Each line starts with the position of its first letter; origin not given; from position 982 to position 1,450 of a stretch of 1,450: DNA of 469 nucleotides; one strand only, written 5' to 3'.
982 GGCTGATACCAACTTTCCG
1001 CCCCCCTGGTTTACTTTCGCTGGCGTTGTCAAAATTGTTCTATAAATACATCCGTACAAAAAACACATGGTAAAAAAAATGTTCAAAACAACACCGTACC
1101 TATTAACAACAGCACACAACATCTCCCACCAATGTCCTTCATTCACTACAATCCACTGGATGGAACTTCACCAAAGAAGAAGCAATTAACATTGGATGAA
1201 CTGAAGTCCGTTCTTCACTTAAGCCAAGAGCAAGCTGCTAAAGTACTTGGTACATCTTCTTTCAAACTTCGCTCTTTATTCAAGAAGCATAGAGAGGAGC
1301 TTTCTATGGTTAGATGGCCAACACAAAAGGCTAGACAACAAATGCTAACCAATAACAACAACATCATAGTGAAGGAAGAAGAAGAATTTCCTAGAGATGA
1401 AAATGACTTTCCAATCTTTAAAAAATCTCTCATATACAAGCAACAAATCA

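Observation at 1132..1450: Real gene is on the + strand and absent from the ORF track: a divergent RWP-RK domain protein with the domain at the extreme N-terminus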

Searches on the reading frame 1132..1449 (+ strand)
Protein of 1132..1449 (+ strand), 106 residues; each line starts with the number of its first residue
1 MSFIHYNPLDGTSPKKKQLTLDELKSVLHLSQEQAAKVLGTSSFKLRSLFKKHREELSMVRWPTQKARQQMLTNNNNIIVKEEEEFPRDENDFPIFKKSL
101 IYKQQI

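Call 4: search_protein_families(library=pfam, proteins=[window:1132-1449:+], max_evalue=10)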
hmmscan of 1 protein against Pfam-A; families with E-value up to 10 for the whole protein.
window:1132-1449:+ (106 aa): 6 families
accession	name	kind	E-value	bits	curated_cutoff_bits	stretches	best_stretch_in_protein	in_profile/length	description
PF02042.20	RWP-RK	-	1.8e-07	31.4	29.3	1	18-68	1-47/49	RWP-RK domain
PF23936.1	HB_ELP1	-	0.044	13.8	27.4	1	44-77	23-56/171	ELP1 three-helix bundle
PF25334.1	C2_GRDP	-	0.051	14.1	27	1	23-68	69-113/132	C2 domain of glycine-rich domain-containing protein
PF17069.10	RSRP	-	0.11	12.5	27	1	18-68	168-222/299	Arginine/Serine-Rich protein 1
PF20432.4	Xre-like-HTH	-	0.12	13.1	25.8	1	20-42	14-36/63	Antitoxin Xre-like helix-turn-helix domain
PF00584.25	SecE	-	0.2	12.1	22.7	1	50-67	4-21/55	SecE/Sec61-gamma subunits of protein translocation complex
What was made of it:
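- On RWP-RK domain family (Pfam PF02042): The window fragment scores 31.4 bits, E 1.8e-7, residues 18-68 to profile 1-47 of 49 (call 4).
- Checked: Pfam PF02042 RWP-RK matches residues 18-68 to profile positions 1-47 of 49, at E 1.8e-7 and 31.4 bits against a gathering score of 29.3 (call 4).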

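Call 7: find_homologous_proteins(query=window:1132-1449:+, max_evalue=0.01)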
Query window:1132-1449:+: 6 candidates shared short words with the query, none scored E <= 0.01.
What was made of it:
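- Tried and rejected: A word-indexed protein search with the 106-aa fragment found nothing (call 7).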

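Call 10: search_solved_structures(query=window:1132-1449:+, max_evalue=10, show_alignments=2)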
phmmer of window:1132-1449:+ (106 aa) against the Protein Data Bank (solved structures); distinct sequences matched with E-value up to 10: 4.
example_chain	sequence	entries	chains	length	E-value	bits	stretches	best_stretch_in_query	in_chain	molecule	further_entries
3bdd_A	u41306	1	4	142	0.6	14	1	18-75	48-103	Regulatory protein MarR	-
3wxx_B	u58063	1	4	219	1.1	13.2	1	13-58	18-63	AopB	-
9cce_A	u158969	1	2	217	3.2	11.7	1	14-86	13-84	DYNA_1b7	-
9ccf_A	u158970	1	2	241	3.9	11.4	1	14-86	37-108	DA7_2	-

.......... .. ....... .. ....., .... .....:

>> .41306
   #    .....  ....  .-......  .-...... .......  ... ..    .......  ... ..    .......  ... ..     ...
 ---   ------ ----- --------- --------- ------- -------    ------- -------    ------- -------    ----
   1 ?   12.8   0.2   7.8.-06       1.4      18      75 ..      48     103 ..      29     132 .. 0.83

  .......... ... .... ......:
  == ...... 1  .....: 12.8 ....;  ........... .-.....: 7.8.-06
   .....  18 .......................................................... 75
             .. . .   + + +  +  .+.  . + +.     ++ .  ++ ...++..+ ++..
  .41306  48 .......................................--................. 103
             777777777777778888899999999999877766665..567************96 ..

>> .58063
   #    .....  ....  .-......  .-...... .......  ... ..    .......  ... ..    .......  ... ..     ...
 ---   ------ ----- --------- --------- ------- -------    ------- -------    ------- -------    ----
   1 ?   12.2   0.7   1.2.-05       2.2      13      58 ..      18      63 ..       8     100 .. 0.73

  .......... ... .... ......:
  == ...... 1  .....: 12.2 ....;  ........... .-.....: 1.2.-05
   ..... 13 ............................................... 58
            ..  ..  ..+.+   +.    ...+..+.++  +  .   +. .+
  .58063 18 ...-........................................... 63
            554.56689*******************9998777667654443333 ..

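Call 17: search_protein_representatives(protein=window:1132-1449:+)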
Query: 106 residues. Proteins with E-value up to 0.001 (for the whole library): 8; up to 1e-10: 2; up to 1e-30: 1. The best 8 are listed.
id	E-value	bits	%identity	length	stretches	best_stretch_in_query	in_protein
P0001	5.2e-60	216.1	100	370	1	1-106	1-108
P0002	3.9e-27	110.8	62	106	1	4-103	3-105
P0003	1.4e-07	48.1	47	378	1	2-69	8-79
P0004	5.3e-07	46.3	32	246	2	14-68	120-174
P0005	4.3e-06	43.3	38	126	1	3-82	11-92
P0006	2.7e-04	37.6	47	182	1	20-66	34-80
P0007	6.7e-04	36.3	47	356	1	7-64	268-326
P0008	6.8e-04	36.3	42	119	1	17-71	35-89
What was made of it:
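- The opposite strand has a 100% match to an annotated protein (call 17).
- Tried and rejected: Only the exhaustive search found relatives (call 17).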

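Call 19: find_homologous_proteins(query=P0001, max_evalue=0.001)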
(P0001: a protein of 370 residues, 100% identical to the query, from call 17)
Query P0001 (370 aa): 1 proteins with E <= 0.001 among 1865 candidates.
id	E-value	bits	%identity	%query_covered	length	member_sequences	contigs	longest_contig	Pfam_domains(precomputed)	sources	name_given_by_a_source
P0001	3.5e-252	854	100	100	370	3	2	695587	PF02042.22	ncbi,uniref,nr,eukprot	ncbi:predicted protein [Naegleria gruberi]|uniref:Predicted protein n=1 Tax=Naegleria gruberi TaxID=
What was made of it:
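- The database's precomputed annotation already assigns PF02042 to that protein (call 19).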

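Call 20: search_protein_families(library=pfam, proteins=[P0001, P0002, P0003, P0004, P0005, P0006, P0007, P0008], max_evalue=0.1)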
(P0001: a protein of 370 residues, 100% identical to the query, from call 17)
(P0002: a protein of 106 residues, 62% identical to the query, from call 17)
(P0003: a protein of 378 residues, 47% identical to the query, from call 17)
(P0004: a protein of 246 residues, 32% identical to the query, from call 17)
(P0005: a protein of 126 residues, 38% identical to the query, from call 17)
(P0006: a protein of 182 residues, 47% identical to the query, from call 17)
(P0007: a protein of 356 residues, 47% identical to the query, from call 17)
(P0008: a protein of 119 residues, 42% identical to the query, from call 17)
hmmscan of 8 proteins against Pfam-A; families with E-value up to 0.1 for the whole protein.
P0001 (370 aa): 1 family
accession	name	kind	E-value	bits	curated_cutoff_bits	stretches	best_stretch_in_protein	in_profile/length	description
PF02042.20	RWP-RK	-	1.3e-06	28.7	29.3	1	18-68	1-47/49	RWP-RK domain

P0002 (106 aa): 2 families
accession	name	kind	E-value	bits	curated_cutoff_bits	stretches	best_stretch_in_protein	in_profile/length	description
PF02042.20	RWP-RK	-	1.4e-06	28.5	29.3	1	17-64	2-45/49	RWP-RK domain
PF10036.14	RLL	-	0.079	13.2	24.6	1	6-74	17-83/253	RNA transcription, translation and transport factor protein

P0003 (378 aa): 1 family
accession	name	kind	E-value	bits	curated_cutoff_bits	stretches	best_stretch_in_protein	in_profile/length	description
PF02042.20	RWP-RK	-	1.6e-06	28.3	29.3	1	29-79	2-48/49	RWP-RK domain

P0004 (246 aa): 14 families
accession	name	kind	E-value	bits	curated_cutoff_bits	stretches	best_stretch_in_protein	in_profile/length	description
PF02042.20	RWP-RK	-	2e-18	66.4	29.3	3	125-173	2-46/49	RWP-RK domain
PF02001.22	DUF134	-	9.1e-06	26.6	27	0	189-213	46-70/98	Protein of unknown function DUF134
PF12728.13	HTH_17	-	3.5e-05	24.4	27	0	194-213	2-21/51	Helix-turn-helix domain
PF01381.28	HTH_3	-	7.6e-05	23.1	23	0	192-212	8-28/55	Helix-turn-helix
PF13545.12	HTH_Crp_2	-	0.00013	22.3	27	0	191-220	20-49/70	Crp-like helix-turn-helix domain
PF08281.18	Sigma70_r4_2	-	0.00044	20.3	25.7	0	80-96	22-38/54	Sigma-70, region 4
PF20432.4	Xre-like-HTH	-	0.00064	20.4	25.8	0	192-215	22-44/63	Antitoxin Xre-like helix-turn-helix domain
PF02954.25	HTH_8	-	0.0011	19.1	22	0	196-212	21-37/42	Bacterial regulatory protein, Fis family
PF04545.22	Sigma70_r4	-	0.0013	18.7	24.1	0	79-96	15-32/50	Sigma-70, region 4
PF08280.17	HTH_Mga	-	0.0028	18.1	23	0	85-109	20-44/59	M protein trans-acting positive regulator (MGA) HTH domain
PF13384.12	HTH_23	-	0.02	15.1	24.6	0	193-216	17-40/50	Homeodomain-like domain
PF19935.4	DUF6398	-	0.028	15.2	27.2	0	193-229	67-103/106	Domain of unknown function (DUF6398)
PF00382.24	TFIIB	-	0.049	14.1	23.6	0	193-219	65-91/92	Transcription factor TFIIB repeat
PF05225.22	HTH_psq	-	0.063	13.4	20.4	0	193-217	16-39/45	helix-turn-helix, Psq domain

P0005 (126 aa): 1 family
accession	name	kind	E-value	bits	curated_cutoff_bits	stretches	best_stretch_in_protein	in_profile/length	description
PF02042.20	RWP-RK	-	0.012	15.9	29.3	1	29-72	2-41/49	RWP-RK domain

P0006 (182 aa): 2 families
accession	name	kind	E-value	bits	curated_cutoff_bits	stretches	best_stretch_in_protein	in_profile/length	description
PF02042.20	RWP-RK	-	7e-06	26.3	29.3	1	33-78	2-43/49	RWP-RK domain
PF02954.25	HTH_8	-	0.098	12.8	22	0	46-61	21-36/42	Bacterial regulatory protein, Fis family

P0007 (356 aa): 2 families
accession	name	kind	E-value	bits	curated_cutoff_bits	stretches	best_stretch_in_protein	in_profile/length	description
PF02042.20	RWP-RK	-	2.3e-06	27.9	29.3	1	281-326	2-43/49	RWP-RK domain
PF20432.4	Xre-like-HTH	-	0.014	16.1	25.8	1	286-311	18-44/63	Antitoxin Xre-like helix-turn-helix domain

P0008 (119 aa): 1 family
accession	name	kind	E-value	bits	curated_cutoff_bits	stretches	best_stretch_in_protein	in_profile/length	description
PF02042.20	RWP-RK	-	5.1e-07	29.9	29.3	1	36-84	1-45/49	RWP-RK domain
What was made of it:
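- On RWP-RK domain family (Pfam PF02042): This is borderline: the full-length paralogue P0001 scores 28.7 bits with this Pfam release (call 20), although the collection's precomputed annotation lists PF02042.22 for it (call 19).
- On NIN-like proteins (NLP): The full-length P0001 and P0003 have no Pfam hit other than RWP-RK at E <= 0.1 (call 20).
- Closest known: NIN-like proteins. Different: No PB1 or other Pfam domain is found in the full-length protein here (call 20).
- Checked: The Pfam score is borderline, and the full-length paralogue scores 28.7 bits, just under the cut-off (call 20).
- The Pfam score is borderline: 31.4 bits for the fragment and 28.7 for the full-length paralogue, against a cut-off of 29.3 (calls 4, 20). 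The Pfam score is borderline (calls 4, 20). Both were found directly by phmmer with the window protein (calls 17, 20).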

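Call 21: find_encoding_contigs(protein=P0001, flank=10000, max_places=6)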
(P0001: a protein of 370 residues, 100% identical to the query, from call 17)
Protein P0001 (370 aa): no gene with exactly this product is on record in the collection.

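Call 24: list_cluster_members(proteins=[P0001, P0002, P0003, P0005, P0006, P0008, P0004, P0007])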
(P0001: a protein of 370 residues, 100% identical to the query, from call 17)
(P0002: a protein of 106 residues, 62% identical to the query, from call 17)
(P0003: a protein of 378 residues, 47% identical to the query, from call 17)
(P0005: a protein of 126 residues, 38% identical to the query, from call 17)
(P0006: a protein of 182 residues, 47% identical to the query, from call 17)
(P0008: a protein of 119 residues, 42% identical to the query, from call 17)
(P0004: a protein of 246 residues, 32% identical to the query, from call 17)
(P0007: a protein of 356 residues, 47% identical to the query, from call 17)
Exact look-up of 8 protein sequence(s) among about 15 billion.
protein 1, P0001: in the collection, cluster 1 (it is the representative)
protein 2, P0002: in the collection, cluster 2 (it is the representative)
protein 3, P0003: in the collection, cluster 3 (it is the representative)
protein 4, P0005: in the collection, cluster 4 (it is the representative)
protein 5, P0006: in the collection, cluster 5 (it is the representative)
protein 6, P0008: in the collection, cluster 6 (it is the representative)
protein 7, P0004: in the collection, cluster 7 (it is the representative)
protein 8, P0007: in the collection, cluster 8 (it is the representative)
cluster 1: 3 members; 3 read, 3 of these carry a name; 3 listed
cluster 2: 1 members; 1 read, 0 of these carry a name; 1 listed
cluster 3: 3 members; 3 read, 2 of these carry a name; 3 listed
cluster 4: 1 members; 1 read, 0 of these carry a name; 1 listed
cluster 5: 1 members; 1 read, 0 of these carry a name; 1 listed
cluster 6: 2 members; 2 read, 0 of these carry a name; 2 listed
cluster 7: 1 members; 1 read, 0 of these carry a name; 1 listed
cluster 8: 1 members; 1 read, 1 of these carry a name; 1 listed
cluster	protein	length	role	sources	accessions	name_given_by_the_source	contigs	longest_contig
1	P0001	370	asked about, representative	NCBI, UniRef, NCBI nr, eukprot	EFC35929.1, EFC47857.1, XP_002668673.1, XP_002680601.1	predicted protein [Naegleria gruberi] | Predicted protein n=1 Tax=Naegleria gruberi TaxID=5762 RepID=D2V5U5_NAEGR | uncharacterized protein NAEGRDRAFT_76407 [Naegleria gruberi]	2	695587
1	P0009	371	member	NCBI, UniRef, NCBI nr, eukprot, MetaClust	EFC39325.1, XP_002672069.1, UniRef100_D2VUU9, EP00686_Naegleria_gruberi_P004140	hypothetical protein NAEGRDRAFT_59275 [Naegleria gruberi] | Uncharacterized protein n=1 Tax=Naegleria gruberi TaxID=5762 RepID=D2VUU9_NAEGR | uncharacterized protein NAEGRDRAFT_59275 [Naegleria gruberi]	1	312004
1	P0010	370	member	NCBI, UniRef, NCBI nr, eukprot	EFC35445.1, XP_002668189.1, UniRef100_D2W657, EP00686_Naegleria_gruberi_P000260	predicted protein [Naegleria gruberi] | Predicted protein n=1 Tax=Naegleria gruberi TaxID=5762 RepID=D2W657_NAEGR | uncharacterized protein NAEGRDRAFT_54907 [Naegleria gruberi]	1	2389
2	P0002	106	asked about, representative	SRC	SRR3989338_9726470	-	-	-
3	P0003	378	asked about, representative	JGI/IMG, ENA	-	-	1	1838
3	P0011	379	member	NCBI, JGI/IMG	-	hypothetical protein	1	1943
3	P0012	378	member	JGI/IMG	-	hypothetical protein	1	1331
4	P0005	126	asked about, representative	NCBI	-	-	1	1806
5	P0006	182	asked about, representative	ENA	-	-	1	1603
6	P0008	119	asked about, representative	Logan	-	-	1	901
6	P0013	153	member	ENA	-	-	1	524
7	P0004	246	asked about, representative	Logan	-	-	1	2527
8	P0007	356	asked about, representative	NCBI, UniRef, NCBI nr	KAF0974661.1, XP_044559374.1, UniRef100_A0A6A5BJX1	hypothetical protein FDP41_006135 [Naegleria fowleri] | Uncharacterized protein n=1 Tax=Naegleria fowleri TaxID=5763 RepID=A0A6A5BJX1_NAEFO | uncharacterized protein FDP41_006135 [Naegleria fowleri]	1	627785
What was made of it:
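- The window's version with 4 Asn is not among the deposited proteins of the cluster (call 24).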

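Call 27: find_homologous_proteins(query=A1, max_evalue=0.001)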
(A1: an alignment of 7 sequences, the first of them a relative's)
Query A1 (7 sequences) (370 aa, profile of the alignment): 4 proteins with E <= 0.001 among 5347 candidates.
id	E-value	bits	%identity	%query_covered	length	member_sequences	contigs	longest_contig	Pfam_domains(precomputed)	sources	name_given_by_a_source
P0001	5.2e-186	636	100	100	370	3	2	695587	PF02042.22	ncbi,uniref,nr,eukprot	ncbi:predicted protein [Naegleria gruberi]|uniref:Predicted protein n=1 Tax=Naegleria gruberi TaxID=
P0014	2.3e-92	328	34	60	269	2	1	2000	-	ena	-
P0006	1.0e-54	204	30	34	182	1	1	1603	-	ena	-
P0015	1.4e-22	98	46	26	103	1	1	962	-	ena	-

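Call 29: find_encoding_contigs(protein=P0009, flank=10000)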
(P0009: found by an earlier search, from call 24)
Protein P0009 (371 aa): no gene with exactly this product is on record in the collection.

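Call 30: find_encoding_contigs(protein=P0010, flank=10000)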
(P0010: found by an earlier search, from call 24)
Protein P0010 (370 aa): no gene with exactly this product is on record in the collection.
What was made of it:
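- Tried and rejected: P0001, P0009 and P0010 are not on record as gene positions (calls 21, 29, 30).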

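Call 31: find_encoding_contigs(protein=P0007, flank=5000, max_places=3)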
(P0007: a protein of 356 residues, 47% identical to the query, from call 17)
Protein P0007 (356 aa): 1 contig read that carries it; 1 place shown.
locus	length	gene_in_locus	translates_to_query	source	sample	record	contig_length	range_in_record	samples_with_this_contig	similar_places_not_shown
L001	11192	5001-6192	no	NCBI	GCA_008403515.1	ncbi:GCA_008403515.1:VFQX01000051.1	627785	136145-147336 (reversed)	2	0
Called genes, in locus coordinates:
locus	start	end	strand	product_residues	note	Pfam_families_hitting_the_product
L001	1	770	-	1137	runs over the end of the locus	PF21315:FAN1_HTH, PF21170:FAN1_TPR, PF08774:VRR_NUC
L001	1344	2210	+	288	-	PF00169:PH, PF15409:PH_8 (faint)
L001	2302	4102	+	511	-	PF25390:WD40_RLD, PF00415:RCC1 (faint), PF13540:RCC1_2, PF25390:WD40_RLD, PF13540:RCC1_2 (weak)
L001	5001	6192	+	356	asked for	-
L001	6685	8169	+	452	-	PF06839:Zn_ribbon_GRF, PF03167:UDG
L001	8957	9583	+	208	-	PF02042:RWP-RK (weak)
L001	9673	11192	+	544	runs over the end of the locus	-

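Call 32: find_encoding_contigs(protein=P0003, flank=5000, max_places=4)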
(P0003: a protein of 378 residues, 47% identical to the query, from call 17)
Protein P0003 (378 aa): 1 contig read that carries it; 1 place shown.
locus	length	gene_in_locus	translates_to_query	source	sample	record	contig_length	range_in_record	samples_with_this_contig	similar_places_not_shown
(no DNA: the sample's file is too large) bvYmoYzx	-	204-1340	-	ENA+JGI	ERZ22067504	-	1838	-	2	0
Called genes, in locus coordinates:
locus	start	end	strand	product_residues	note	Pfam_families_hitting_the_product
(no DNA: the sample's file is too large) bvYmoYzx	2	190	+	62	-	?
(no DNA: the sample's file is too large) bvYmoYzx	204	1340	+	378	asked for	PF02042:RWP-RK (weak)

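Call 40: predict_structure(alignment_id=A2)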
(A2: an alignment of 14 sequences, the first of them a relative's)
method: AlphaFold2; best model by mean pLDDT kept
length: 370 residues; sequences in the alignment: 14
mean_pLDDT: 36.9   pTM: 0.20
mean pLDDT of the five models: 36.9, 35.2, 35.1, 35.0, 34.5
residues with pLDDT >= 90: 0; 70-90: 36; 50-70: 10; < 50: 324
segments of 3 or more residues with pLDDT < 50: 1-14, 61-370
pLDDT, mean of each block of 10 residues (from residue 1): 39 58 77 75 78 70 42 35 33 38 32 27 25 27 31 37 43 39 35 33 35 27 22 24 24 25 27 25 23 26 34 33 29 35 36 36 33
secondary structure, 60 per line:
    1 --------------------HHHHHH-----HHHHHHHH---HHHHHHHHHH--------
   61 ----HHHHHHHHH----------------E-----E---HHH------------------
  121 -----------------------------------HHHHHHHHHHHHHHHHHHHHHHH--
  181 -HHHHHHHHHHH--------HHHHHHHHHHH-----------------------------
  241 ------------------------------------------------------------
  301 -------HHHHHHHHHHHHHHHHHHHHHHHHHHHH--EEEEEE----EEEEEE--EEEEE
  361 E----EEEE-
elements in order: H21-26 H32-39 H43-52 H65-73 H156-178 H182-192 H201-211 H308-335 E338-343 E348-353 E356-361 E366-369
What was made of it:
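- The C-terminal region could not be modelled (pLDDT 36.9, call 40), so its role is a guess.
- Tried and rejected: The full-length structure prediction was unusable for the C-terminal region (mean pLDDT 36.9, call 40), so it was not used for fold search.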

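Call 43: search_solved_structures(query=A3, max_evalue=10, show_alignments=2)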
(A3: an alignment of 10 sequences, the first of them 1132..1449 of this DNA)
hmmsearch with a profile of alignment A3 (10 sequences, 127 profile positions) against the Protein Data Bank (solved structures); distinct sequences matched with E-value up to 10: 8.
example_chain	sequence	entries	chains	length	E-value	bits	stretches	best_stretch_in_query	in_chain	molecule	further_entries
4l5e_A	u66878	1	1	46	0.047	16.8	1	24-59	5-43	Transcriptional regulator (NtrC family)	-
3mx9_A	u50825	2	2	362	0.08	16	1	29-76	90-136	Protein scV3V2(G19S) | scV3V2(G19S)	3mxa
4u7b_A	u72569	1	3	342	0.41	13.7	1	38-83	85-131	Mariner Mos1 transposase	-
3hos_A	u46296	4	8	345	0.41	13.7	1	38-83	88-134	Transposable element mariner, complete cds | Mariner Mos1 transposase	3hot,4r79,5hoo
4l4u_A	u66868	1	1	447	0.44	13.6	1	19-59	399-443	Transcriptional regulator (NtrC family)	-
2vbl_A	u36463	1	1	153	0.44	13.6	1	29-73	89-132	DNA ENDONUCLEASE I-CREI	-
2vbj_A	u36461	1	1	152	0.79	12.8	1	29-73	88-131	DNA ENDONUCLEASE I-CREI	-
3mxb_B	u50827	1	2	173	7.1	9.7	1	29-81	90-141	V2(K7E-G19S)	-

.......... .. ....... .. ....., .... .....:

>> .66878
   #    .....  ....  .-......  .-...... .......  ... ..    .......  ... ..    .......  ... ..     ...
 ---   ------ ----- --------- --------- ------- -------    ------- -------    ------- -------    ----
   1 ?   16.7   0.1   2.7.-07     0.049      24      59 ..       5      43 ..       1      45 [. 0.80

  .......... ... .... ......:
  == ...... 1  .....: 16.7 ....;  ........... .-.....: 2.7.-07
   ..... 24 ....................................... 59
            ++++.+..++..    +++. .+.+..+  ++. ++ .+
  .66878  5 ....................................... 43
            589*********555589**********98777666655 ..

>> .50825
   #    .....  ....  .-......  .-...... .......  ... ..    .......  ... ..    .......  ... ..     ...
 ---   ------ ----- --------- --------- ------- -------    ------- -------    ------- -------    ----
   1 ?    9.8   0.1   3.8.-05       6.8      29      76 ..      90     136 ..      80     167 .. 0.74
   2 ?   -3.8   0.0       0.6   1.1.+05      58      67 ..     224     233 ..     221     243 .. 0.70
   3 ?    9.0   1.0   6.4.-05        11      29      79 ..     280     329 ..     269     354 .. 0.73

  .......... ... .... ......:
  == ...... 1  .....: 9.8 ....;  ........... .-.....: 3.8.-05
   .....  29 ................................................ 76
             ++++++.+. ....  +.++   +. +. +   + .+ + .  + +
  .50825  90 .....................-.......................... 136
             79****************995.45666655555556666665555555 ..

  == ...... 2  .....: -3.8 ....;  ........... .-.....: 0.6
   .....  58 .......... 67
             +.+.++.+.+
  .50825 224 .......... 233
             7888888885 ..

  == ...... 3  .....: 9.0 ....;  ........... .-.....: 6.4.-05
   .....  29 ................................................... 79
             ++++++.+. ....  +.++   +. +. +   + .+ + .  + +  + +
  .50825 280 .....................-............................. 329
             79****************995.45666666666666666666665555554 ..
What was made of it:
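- On RWP-RK domain family (Pfam PF02042): No solved RWP-RK structure was detected by sequence (calls 10, 43).
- A profile search of PDB sequences gives a weak hit (E 0.047) to an NtrC-family (Fis-type) HTH (call 43). Weak hits to other HTH families appear, such as Xre-like and NtrC/Fis-type (calls 4, 43).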

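Call 44: search_solved_structures(query=A1, max_evalue=10)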
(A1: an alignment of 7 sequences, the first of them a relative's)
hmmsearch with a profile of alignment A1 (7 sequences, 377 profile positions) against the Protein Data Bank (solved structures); distinct sequences matched with E-value up to 10: 0.
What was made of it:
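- Tried and rejected: PDB sequence searches gave no hit for the C-terminal region (call 44) and only weak HTH hits for the domain (calls 10, 43).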

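Call 47: predict_structure(alignment_id=A3)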
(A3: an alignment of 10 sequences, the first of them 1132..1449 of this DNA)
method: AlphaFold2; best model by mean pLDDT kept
length: 106 residues; sequences in the alignment: 10
mean_pLDDT: 73.7   pTM: 0.48
mean pLDDT of the five models: 73.7, 73.5, 72.9, 72.4, 70.7
residues with pLDDT >= 90: 34; 70-90: 21; 50-70: 44; < 50: 7
segments of 3 or more residues with pLDDT < 50: none
pLDDT, mean of each block of 10 residues (from residue 1): 62 69 91 92 91 91 83 58 54 59 52
secondary structure, 60 per line:
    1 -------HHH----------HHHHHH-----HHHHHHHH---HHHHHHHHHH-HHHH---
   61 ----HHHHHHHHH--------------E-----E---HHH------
elements in order: H21-26 H32-39 H43-52 H54-57 H65-73
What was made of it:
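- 1183..1335 (+): RWP-RK domain, residues 18-68. Predicted helices are 21-26, 32-39 and 43-52 (+54-57). RWP is at residues 61-63 (nt 1312-1320), followed by TQK instead of xRK. The AlphaFold2 model has pLDDT of about 91 for residues 21-60 (call 47).
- On RWP-RK domain family (Pfam PF02042): The AlphaFold2 model has helices at 21-26, 32-39 and 43-52, with pLDDT of about 91 (call 47).
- AlphaFold2 predicts three confident helices at residues 21-52, with pLDDT of about 91 (call 47).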
